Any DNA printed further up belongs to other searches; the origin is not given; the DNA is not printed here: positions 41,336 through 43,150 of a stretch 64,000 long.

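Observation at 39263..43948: Extra-AT-rich accessory block: nucleotidyltransferase-domain protein + sulfotransferase, adjacent to FemAB, GNAT and two MFS genes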

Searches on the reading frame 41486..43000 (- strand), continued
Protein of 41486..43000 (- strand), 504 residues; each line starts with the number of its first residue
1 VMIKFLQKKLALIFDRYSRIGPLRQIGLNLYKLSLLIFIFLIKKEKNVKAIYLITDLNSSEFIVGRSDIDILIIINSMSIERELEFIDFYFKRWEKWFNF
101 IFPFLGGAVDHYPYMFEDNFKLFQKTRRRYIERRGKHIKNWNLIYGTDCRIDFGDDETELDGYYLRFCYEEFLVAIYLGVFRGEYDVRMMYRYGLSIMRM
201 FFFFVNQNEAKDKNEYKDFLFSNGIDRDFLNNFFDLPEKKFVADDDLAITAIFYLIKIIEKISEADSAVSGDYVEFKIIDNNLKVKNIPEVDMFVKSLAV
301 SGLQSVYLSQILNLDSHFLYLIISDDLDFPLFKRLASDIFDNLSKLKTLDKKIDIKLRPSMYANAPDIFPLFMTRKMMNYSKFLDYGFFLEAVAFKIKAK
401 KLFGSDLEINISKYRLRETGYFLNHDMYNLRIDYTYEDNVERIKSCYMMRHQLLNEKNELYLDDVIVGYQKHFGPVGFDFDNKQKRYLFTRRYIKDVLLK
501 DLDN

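Call 79: fold_search(model_id=the predicted structure, library=pdb)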
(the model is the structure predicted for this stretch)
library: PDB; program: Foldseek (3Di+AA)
matches with E <= 10: 240; with E <= 0.001: 0
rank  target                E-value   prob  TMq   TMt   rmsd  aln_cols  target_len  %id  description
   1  6un8_A                6.2e-03  0.99  0.24  0.41   8.7       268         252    9  Wild type ANT bound to neomycin (released 2020-05-06)
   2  6p01_A                9.2e-03  0.99  0.26  0.42   8.7       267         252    8  Apo structure of the E52D mutant of ANT-4 (released 2020-01-29)
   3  6nmk_A                1.0e-02  0.99  0.25  0.42   8.5       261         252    9  Binary complex structure of the T130K mutant of ANT-4'' with Neomycin (released 2020-01-15)
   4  6un8_B                1.2e-02  0.99  0.25  0.41   8.7       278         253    8  Wild type ANT bound to neomycin (released 2020-05-06)
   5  6nmk_B                1.4e-02  0.99  0.25  0.42   9.0       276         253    9  Binary complex structure of the T130K mutant of ANT-4'' with Neomycin (released 2020-01-15)
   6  3jyy_A                2.5e-02  0.89  0.22  0.34   8.4       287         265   14  SeMet LinB complexed with PPi (released 2009-11-03)
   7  6p06_A                2.8e-02  0.97  0.25  0.42   7.8       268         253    8  Ternary structure of the E52D mutant of ANT-4 with Neomycin and AMPCPP (released 2020-01-29)
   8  6sxj                  3.7e-02  0.85  0.20  0.35   9.7       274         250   12  Crystal structure of spectinomycin adenyltransferase AAD(9) from Enterococcus faecialis (released 2020-04-15)
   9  3jyy_B                6.7e-02  0.82  0.23  0.37   8.1       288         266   11  SeMet LinB complexed with PPi (released 2009-11-03)
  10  6xz0                  7.4e-02  0.87  0.22  0.38   9.8       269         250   14  Crystal structure of spectinomycin adenyltransferase AAD(9) from Enterococcus faecialis with spectinomycin (released 2020-04-15)
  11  6xxq_A                1.4e-01  0.89  0.25  0.45   8.2       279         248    8  Crystal structure of spectinomycin adenyltransferase AAD(9) from Enterococcus faecialis with ATP and spectinomycin (released 2020-04-15)
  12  5g4a_B                1.4e-01  0.77  0.24  0.41  10.1       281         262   10  AadA in complex with ATP and magnesium (released 2017-11-29)
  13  6fzb_B                1.6e-01  0.75  0.25  0.42   9.2       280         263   10  AadA in complex with ATP, magnesium and streptomycin (released 2018-06-13)
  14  8j7w_B                1.7e-01  0.12  0.09  0.13  20.2       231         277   11  Cryo-EM structure of hZnT7-Fab complex in zinc state 2, determined in heterogeneous conformations- one subunit in an i (released 2023-09-20)
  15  5luh_B                1.8e-01  0.77  0.25  0.41   8.2       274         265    9  AadA E87Q in complex with ATP, calcium and streptomycin (released 2018-01-17)
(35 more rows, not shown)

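Call 89: find_related_loci(query=A1, collection=viral_contigs, flank=5000)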
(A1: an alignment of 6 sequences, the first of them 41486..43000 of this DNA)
Query A1 (504 aa) in viral_contigs; peptide patterns used: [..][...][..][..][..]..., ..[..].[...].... (x = any residue, [..] = any of these).
128 stretches matched a pattern, but none encodes a relative of the query by tblastn (E <= 1e-3).

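Call 90: search_dna_similar(query=window:41486-43000:-, collection=phages, mode=protein, max_evalue=0.001, max_rows=10)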
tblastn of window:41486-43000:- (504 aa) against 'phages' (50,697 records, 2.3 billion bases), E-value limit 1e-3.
No match.

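Call 97: find_encoding_contigs(protein=P0022, flank=8000, max_places=2)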
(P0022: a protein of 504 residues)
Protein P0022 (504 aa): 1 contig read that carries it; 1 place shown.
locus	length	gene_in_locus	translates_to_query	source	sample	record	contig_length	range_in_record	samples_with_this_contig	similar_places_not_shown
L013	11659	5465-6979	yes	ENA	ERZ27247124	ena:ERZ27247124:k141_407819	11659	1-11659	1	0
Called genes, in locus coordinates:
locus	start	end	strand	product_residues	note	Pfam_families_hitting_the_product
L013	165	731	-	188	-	PF01936:NYN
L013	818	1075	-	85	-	-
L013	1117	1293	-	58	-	-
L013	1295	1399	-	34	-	-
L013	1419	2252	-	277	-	-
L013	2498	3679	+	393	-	PF13439:Glyco_transf_4, PF13579:Glyco_trans_4_4 (weak), PF20706:GT4-conflict, PF00534:Glycos_transf_1, PF13692:Glyco_trans_1_4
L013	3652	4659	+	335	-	-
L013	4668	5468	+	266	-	PF13578:Methyltransf_24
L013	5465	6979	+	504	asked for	-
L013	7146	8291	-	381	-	PF00535:Glycos_transf_2, PF26629:GT2_TM_C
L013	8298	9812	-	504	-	-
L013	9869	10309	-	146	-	-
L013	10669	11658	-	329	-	?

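Call 98: find_encoding_contigs(protein=P0070, flank=8000, max_places=2)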
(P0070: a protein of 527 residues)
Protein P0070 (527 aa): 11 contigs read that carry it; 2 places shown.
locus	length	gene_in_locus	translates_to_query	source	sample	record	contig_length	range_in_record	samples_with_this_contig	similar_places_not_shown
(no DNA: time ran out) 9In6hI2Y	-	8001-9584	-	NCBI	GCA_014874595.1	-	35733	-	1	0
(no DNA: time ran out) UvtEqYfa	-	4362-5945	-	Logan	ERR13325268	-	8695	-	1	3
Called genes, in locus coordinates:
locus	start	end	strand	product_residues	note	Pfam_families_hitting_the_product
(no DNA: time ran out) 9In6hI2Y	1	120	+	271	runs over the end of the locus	PF00535:Glycos_transf_2, PF10111:Glyco_tranf_2_2, PF13641:Glyco_tranf_2_3, PF13632:Glyco_trans_2_3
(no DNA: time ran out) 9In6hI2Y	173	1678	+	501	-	PF00534:Glycos_transf_1, PF13692:Glyco_trans_1_4 (weak)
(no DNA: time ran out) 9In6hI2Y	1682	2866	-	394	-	PF00005:ABC_tran, PF14524:Wzt_C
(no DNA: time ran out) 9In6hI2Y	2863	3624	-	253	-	PF01061:ABC2_membrane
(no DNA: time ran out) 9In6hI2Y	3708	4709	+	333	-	PF04055:Radical_SAM, PF03851:UvdE (weak), PF13186:SPASM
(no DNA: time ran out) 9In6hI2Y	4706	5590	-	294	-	PF00535:Glycos_transf_2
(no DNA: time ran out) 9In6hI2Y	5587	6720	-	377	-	PF13439:Glyco_transf_4, PF13579:Glyco_trans_4_4, PF20706:GT4-conflict, PF00534:Glycos_transf_1, PF13692:Glyco_trans_1_4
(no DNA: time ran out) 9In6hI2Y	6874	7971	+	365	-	PF13353:Fer4_12 (weak), PF04055:Radical_SAM, PF13186:SPASM (weak)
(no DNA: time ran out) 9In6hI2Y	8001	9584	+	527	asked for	PF01909:NTP_transf_2 (faint)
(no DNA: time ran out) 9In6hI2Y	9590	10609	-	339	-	-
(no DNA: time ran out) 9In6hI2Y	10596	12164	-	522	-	-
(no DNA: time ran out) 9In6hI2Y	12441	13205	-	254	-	-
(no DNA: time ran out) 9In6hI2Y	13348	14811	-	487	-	PF09721:Exosortase_EpsH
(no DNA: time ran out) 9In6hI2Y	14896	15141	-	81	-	-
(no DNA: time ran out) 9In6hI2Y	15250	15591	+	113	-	-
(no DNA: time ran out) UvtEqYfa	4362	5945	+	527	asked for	PF01909:NTP_transf_2 (faint)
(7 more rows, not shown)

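Call 100: search_protein_families(library=ncbifam, proteins=[P0070, P0022, P0054, P0061, P0099, P0100, P0075, P0123, P0086, P0045], max_evalue=0.01)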
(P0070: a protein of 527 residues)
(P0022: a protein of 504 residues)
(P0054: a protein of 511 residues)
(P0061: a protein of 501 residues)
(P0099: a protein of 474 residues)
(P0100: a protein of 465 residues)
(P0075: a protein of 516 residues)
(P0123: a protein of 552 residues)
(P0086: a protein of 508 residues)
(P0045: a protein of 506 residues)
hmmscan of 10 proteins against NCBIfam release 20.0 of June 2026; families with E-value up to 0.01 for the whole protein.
P0070 (527 aa): 0 families

P0022 (504 aa): 0 families

P0054 (511 aa): 0 families

P0061 (501 aa): 1 family
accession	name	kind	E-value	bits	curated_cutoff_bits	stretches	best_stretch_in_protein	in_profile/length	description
NF047752.1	MntA_antitoxin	equivalog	0.0017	18.2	60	1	48-87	3-40/106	type VII toxin-antitoxin system MntA family adenylyltransferase antitoxin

P0099 (474 aa): 1 family
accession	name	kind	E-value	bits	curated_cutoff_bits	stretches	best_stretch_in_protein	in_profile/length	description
NF047752.1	MntA_antitoxin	equivalog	1.7e-05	24.6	60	1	47-97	3-53/106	type VII toxin-antitoxin system MntA family adenylyltransferase antitoxin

P0100 (465 aa): 0 families

P0075 (516 aa): 0 families

P0123 (552 aa): 0 families

P0086 (508 aa): 0 families

P0045 (506 aa): 0 families
